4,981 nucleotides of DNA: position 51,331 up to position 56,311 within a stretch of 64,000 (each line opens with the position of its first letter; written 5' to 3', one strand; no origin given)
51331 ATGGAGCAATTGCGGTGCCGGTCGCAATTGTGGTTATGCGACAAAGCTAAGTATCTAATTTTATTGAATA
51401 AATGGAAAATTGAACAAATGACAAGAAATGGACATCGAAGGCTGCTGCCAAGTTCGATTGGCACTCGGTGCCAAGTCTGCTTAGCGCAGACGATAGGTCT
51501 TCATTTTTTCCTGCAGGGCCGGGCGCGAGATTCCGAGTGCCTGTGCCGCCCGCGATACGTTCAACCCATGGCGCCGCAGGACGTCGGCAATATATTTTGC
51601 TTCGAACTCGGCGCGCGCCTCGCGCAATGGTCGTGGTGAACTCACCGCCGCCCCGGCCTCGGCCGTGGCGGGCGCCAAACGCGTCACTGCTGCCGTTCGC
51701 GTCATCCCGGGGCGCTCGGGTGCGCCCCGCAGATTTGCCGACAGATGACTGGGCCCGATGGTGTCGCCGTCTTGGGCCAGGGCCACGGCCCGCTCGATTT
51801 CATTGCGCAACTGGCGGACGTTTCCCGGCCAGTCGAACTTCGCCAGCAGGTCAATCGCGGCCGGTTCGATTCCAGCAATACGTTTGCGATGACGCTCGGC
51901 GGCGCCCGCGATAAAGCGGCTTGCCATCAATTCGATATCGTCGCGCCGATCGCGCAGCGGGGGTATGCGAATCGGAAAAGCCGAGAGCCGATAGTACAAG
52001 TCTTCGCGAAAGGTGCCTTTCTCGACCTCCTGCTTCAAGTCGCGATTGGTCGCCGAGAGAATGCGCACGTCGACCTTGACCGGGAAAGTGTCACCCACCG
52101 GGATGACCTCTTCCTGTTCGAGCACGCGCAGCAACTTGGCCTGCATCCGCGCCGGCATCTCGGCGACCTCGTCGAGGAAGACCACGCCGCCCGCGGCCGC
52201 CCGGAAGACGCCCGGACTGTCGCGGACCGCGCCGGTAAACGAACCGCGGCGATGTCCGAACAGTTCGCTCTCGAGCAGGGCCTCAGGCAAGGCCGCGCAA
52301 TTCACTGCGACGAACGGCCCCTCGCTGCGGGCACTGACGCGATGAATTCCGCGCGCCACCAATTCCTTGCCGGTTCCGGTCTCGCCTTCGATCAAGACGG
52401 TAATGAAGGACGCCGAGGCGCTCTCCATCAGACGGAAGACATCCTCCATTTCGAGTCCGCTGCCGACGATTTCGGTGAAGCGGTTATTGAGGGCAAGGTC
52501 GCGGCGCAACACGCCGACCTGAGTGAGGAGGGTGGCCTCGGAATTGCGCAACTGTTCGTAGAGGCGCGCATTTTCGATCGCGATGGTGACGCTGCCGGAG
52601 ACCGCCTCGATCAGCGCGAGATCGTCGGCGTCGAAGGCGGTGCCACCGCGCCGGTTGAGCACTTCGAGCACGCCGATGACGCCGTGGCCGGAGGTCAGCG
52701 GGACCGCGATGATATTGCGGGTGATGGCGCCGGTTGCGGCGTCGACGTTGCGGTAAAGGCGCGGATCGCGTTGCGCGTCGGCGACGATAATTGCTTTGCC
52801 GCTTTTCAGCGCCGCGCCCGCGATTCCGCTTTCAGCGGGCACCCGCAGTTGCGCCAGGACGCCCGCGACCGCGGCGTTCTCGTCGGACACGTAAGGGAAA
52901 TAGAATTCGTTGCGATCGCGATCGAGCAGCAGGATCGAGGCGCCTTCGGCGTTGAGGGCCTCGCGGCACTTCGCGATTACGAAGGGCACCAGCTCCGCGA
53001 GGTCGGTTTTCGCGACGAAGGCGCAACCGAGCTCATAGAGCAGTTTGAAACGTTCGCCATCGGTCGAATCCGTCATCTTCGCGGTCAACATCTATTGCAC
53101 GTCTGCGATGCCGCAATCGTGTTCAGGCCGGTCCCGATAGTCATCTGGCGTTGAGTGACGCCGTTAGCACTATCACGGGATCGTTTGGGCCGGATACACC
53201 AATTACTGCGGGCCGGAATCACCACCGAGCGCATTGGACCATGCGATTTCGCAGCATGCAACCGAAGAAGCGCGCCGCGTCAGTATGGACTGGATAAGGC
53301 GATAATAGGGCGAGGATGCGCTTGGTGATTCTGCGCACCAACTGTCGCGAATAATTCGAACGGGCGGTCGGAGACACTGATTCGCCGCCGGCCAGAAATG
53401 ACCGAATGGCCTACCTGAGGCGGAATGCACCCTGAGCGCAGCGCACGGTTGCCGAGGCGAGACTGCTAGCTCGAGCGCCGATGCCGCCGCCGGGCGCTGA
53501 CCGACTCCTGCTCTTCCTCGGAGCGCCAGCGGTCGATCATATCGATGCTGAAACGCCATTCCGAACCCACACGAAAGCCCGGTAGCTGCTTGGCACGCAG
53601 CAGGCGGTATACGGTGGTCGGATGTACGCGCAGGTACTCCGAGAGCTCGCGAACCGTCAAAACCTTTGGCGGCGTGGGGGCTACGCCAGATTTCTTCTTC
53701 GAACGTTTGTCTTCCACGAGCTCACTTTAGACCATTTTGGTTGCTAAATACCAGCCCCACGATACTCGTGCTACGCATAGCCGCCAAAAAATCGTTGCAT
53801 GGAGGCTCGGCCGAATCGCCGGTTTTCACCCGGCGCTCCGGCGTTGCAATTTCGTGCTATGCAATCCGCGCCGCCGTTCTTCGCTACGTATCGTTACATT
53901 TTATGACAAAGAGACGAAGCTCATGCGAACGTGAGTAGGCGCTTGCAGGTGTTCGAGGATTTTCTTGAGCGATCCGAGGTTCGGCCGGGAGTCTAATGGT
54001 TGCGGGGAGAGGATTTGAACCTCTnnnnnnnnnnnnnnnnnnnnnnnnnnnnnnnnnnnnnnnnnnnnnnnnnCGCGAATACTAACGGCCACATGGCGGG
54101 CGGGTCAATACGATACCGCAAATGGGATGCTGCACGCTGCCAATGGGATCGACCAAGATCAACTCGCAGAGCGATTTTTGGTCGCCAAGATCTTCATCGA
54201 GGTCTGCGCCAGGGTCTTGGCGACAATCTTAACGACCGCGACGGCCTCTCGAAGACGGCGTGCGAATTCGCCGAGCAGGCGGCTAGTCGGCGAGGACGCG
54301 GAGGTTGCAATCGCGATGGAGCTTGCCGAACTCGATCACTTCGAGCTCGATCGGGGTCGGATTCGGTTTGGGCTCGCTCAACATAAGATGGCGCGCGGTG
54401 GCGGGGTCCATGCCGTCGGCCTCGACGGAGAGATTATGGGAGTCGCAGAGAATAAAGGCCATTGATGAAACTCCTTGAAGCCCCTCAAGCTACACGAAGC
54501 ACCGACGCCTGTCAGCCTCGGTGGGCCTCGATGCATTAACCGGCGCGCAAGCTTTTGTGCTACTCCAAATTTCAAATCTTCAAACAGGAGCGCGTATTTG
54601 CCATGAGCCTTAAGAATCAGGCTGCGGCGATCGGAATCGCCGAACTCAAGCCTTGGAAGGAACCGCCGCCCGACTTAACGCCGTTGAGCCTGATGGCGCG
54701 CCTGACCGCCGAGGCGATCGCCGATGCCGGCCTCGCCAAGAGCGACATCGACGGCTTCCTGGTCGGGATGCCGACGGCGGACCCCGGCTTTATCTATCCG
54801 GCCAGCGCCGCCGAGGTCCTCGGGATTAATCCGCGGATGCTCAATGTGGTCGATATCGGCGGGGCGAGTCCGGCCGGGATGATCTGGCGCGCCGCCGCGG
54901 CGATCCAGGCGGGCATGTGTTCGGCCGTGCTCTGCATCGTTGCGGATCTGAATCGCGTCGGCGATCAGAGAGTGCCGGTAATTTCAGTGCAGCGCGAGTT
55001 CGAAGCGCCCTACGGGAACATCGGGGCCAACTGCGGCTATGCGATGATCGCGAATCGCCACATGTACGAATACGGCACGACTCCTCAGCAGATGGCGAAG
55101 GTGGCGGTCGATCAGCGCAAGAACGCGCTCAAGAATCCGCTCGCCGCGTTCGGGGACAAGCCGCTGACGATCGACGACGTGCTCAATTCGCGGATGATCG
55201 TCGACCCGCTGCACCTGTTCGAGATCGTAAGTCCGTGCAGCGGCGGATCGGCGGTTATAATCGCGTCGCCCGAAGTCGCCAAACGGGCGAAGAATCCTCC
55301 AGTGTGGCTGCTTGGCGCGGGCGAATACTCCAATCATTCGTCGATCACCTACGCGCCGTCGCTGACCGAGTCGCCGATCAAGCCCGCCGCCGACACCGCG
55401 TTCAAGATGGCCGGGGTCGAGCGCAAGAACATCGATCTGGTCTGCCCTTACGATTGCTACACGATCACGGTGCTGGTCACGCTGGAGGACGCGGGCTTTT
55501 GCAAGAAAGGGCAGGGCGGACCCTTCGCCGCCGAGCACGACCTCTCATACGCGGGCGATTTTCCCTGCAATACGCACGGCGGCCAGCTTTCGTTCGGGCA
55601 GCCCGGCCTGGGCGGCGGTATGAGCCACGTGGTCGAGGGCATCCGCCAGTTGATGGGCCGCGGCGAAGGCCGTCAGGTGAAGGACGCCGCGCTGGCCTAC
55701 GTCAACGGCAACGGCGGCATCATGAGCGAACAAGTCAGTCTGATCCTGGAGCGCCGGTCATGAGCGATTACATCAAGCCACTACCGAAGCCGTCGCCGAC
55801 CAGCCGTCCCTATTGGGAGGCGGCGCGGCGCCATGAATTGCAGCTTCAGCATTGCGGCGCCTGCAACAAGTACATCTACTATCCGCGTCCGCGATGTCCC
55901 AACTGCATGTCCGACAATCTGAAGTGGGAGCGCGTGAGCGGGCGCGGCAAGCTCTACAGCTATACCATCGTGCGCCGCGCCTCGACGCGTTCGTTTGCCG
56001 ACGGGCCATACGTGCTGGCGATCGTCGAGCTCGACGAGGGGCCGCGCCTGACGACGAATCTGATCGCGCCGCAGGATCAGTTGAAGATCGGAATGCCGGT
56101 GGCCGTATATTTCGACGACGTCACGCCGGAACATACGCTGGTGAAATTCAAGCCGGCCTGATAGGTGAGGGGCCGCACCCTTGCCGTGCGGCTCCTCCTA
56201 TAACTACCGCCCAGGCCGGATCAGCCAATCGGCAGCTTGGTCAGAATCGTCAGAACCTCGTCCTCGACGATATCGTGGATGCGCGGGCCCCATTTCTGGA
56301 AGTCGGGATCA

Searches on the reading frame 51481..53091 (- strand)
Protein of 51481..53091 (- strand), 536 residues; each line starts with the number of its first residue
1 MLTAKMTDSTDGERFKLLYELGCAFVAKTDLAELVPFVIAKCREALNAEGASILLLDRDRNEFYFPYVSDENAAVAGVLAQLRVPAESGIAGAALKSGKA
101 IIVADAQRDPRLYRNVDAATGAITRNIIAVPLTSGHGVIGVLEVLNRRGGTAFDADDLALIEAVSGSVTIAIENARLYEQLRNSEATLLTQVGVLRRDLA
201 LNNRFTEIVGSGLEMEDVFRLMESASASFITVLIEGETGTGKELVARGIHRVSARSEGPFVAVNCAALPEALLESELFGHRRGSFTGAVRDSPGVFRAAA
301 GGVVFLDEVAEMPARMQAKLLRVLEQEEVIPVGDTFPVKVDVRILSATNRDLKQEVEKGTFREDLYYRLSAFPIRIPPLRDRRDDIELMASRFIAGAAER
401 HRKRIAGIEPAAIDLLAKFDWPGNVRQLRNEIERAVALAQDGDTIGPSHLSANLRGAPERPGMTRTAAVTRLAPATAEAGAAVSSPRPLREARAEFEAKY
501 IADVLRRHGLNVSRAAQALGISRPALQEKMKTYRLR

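Call 51: search_protein_families(library=pfam, proteins=[window:51481-53091:-], max_evalue=0.0001)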
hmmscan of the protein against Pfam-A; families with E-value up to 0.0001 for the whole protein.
window:51481-53091:- (536 aa): 9 families
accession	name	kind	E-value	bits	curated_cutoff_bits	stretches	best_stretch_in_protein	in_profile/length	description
PF00158.32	Sigma54_activat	-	7e-67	224.7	20.2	1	209-374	2-167/168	Sigma-54 interaction domain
PF25601.1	AAA_lid_14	-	2.2e-23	82.3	27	1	380-460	1-80/87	AAA+ ATPase lid domain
PF14532.12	Sigma54_activ_2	-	1.8e-20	74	25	1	209-379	1-138/138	Sigma-54 interaction domain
PF13185.12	GAF_2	-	2.5e-19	70.3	28.6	1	29-173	2-136/136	GAF domain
PF01590.32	GAF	-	1.4e-14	55.2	22.4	1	30-172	1-133/133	GAF domain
PF02954.25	HTH_8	-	1.7e-11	44.1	22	1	493-533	2-42/42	Bacterial regulatory protein, Fis family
PF13492.12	GAF_3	-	5.5e-11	43.4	27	1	42-174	13-129/129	GAF domain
PF07728.20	AAA_5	-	4.9e-09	36.7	22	1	232-350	2-123/139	AAA domain (dynein-related subfamily)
PF01078.27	Mg_chelatase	-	2.6e-05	24.1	20.3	0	287-330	93-136/207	Magnesium chelatase, subunit ChlI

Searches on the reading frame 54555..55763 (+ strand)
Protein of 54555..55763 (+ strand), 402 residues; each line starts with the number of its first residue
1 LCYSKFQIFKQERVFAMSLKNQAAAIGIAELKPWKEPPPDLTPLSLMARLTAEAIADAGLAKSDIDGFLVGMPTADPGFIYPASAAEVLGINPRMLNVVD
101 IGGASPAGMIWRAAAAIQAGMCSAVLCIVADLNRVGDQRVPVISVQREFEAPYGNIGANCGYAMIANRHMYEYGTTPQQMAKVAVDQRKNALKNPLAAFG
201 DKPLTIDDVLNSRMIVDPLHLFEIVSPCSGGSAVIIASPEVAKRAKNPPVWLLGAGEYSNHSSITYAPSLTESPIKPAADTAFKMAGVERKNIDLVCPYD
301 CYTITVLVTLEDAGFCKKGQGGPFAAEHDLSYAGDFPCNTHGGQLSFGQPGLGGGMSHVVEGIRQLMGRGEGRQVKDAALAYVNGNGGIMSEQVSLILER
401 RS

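Call 52: search_protein_families(library=pfam, proteins=[window:54555-55763:+], max_evalue=0.0001)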
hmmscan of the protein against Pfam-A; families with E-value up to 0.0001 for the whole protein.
window:54555-55763:+ (402 aa): 1 family
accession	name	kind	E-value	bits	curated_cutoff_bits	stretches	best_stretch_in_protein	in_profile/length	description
PF22691.2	Thiolase_C_1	-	4.1e-50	169.7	28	1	256-400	1-144/144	Thiolase C-terminal domain-like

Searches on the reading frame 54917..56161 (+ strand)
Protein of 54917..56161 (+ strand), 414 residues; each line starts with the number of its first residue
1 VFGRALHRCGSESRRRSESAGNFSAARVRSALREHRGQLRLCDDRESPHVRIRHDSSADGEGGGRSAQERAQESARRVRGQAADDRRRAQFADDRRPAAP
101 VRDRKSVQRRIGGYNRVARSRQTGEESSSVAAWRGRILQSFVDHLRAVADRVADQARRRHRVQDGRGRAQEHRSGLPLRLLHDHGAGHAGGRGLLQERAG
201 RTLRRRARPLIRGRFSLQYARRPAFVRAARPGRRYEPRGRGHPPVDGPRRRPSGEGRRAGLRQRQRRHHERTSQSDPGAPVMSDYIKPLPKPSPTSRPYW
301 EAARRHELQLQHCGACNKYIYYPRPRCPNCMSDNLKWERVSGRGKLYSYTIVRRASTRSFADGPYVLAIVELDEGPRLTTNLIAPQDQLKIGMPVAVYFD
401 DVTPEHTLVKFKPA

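Call 52: search_protein_families(library=pfam, proteins=[window:54917-56161:+], max_evalue=0.0001)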
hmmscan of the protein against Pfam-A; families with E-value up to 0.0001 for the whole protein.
window:54917-56161:+ (414 aa): 2 families
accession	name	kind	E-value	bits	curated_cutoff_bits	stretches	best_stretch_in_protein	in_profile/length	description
PF01796.24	OB_ChsH2_C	-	4.4e-21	75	27.1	1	337-400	1-65/65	ChsH2, C-terminal OB-fold domain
PF12172.15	zf-ChsH2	-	1.5e-10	41.1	23.2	1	300-335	1-36/37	ChsH2, rubredoxin-like zinc ribbon domain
